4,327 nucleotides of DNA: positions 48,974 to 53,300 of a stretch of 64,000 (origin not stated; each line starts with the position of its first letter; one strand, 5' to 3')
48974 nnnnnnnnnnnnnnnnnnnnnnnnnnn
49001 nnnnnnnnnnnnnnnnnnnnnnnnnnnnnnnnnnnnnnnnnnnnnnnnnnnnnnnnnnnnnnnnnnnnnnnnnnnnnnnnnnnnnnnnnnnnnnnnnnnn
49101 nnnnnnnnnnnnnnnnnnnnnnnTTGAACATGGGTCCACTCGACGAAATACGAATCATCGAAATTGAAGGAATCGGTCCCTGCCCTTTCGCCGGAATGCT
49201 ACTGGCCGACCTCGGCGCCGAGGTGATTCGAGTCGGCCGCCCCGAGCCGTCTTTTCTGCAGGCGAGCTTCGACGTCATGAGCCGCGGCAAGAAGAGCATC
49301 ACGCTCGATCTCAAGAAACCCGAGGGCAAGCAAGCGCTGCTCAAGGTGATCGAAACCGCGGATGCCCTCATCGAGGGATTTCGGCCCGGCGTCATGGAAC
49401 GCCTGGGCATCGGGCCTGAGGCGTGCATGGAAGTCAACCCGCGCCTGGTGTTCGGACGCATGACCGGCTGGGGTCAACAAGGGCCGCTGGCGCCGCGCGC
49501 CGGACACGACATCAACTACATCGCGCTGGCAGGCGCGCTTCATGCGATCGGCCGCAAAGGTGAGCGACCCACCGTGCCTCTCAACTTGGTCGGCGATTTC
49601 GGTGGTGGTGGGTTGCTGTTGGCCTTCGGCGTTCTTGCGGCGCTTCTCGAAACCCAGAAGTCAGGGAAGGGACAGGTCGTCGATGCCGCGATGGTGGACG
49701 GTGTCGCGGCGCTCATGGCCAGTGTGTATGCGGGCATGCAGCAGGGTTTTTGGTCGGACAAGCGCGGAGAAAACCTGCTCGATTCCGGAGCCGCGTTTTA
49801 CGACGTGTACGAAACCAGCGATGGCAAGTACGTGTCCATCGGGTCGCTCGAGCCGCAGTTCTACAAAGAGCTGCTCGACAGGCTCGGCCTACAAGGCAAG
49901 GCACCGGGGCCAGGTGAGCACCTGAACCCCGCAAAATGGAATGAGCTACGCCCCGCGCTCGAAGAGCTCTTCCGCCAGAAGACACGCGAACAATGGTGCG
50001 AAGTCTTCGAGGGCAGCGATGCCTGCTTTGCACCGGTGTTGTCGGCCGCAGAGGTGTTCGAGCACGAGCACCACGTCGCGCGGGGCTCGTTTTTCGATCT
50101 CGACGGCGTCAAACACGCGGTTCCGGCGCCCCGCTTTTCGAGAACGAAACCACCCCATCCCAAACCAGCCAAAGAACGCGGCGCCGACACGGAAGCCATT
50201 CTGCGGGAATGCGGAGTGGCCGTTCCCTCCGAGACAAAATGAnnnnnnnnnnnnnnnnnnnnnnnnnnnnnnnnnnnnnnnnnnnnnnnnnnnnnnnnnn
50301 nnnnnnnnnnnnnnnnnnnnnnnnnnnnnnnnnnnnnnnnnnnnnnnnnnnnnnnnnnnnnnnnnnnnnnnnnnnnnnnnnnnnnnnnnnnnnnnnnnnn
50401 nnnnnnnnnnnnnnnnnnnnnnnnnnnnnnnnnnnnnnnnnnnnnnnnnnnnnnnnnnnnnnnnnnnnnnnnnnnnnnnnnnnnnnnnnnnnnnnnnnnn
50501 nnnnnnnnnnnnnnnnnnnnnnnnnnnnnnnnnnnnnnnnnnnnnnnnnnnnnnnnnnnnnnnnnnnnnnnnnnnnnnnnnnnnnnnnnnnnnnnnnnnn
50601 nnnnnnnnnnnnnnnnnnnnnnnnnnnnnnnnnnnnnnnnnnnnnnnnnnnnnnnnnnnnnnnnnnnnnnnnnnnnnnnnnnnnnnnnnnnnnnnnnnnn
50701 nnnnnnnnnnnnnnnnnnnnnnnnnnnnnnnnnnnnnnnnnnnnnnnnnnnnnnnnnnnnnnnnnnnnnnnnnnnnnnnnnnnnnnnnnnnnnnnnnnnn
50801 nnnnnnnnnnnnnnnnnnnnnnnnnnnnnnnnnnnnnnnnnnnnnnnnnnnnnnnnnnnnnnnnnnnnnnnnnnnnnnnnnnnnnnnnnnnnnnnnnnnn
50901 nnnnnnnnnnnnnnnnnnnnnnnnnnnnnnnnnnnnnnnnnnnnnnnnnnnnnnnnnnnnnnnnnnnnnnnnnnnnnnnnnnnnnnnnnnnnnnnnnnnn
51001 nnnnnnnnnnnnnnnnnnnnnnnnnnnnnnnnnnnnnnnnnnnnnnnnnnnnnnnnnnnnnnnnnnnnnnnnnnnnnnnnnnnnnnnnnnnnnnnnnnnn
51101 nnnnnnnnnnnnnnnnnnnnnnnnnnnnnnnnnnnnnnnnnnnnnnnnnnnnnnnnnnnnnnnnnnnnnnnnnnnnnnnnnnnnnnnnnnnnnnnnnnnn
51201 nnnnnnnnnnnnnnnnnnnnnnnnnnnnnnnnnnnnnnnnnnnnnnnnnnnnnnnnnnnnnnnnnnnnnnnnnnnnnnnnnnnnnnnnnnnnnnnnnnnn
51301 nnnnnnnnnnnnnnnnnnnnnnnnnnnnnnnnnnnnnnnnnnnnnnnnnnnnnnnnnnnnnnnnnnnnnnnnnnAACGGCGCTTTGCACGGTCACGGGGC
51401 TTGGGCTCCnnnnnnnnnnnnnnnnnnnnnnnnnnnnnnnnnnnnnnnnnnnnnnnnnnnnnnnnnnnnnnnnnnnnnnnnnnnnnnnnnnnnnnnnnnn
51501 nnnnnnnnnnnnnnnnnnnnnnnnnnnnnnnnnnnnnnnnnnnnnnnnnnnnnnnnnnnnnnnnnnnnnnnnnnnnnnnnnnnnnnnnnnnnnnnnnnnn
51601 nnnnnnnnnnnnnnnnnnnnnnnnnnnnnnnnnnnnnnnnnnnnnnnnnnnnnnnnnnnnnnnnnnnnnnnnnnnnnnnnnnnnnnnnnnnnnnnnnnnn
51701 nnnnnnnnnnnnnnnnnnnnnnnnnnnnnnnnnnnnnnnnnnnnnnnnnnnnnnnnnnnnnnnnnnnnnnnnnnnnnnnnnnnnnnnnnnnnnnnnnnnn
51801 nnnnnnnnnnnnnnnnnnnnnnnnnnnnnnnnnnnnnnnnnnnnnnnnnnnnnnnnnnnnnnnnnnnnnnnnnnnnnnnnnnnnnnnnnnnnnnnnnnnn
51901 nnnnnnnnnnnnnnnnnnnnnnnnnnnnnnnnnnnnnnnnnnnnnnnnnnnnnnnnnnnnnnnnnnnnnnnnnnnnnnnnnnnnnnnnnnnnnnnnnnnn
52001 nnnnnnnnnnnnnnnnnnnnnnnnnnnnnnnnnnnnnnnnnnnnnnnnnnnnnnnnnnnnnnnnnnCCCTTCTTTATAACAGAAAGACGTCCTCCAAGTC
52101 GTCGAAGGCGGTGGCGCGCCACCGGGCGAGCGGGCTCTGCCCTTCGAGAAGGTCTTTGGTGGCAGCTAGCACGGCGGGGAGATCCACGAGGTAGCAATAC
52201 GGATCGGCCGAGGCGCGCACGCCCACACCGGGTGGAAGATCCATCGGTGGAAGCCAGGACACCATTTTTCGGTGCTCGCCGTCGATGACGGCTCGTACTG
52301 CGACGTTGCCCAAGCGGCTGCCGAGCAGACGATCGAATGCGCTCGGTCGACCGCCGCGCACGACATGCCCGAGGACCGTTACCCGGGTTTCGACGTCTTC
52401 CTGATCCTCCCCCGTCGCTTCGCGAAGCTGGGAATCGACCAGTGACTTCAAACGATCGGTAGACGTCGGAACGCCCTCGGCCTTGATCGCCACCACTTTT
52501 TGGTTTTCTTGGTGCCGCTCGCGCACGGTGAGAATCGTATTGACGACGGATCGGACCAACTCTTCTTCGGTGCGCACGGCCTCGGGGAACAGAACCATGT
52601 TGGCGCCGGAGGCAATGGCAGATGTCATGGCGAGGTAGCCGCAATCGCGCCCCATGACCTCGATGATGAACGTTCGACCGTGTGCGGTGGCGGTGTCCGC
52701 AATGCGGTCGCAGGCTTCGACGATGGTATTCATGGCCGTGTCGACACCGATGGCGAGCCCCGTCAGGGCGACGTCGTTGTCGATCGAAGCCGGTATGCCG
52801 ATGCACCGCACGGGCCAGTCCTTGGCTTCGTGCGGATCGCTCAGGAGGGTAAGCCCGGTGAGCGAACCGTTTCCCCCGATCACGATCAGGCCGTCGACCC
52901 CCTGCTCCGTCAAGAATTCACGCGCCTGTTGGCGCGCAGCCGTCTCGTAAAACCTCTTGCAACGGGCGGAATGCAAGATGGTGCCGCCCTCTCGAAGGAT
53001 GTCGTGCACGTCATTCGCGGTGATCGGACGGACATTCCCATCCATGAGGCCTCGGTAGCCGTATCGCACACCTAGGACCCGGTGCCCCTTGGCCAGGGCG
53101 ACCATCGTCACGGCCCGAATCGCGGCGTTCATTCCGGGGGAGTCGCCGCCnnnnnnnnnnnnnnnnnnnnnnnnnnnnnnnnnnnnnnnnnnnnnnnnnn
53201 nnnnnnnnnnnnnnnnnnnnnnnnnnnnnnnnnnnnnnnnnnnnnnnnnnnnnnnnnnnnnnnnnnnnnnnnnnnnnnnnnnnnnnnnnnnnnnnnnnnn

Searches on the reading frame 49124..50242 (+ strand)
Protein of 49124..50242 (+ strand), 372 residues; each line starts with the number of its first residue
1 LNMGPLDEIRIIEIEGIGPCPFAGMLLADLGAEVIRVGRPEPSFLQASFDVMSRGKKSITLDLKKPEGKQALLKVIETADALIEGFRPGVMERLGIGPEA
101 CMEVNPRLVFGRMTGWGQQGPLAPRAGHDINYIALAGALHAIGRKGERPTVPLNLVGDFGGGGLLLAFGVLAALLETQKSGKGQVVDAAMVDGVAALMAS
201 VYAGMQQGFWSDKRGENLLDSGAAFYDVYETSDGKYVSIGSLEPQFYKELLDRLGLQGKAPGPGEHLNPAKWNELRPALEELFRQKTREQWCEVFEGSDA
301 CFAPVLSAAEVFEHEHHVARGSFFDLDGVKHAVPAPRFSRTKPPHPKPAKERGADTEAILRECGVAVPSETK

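Call 53: search_protein_families(library=pfam, proteins=[window:49124-50242:+], max_evalue=0.001)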
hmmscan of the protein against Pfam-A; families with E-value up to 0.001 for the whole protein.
window:49124-50242:+ (372 aa): 1 family
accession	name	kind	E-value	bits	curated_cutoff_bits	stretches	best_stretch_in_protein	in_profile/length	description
PF02515.22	CoA_transf_3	-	5e-85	286.2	23.3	1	6-348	1-358/366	CoA-transferase family III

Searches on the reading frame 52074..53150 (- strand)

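Call 53: search_protein_families(library=pfam, proteins=[window:52074-53150:-], max_evalue=0.001)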
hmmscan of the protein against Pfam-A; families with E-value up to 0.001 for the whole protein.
window:52074-53150:- (358 aa): 1 family
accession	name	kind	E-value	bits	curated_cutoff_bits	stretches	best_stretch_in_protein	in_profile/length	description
PF00365.25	PFK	-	8.1e-91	304.6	30.9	1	1-287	8-276/277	Phosphofructokinase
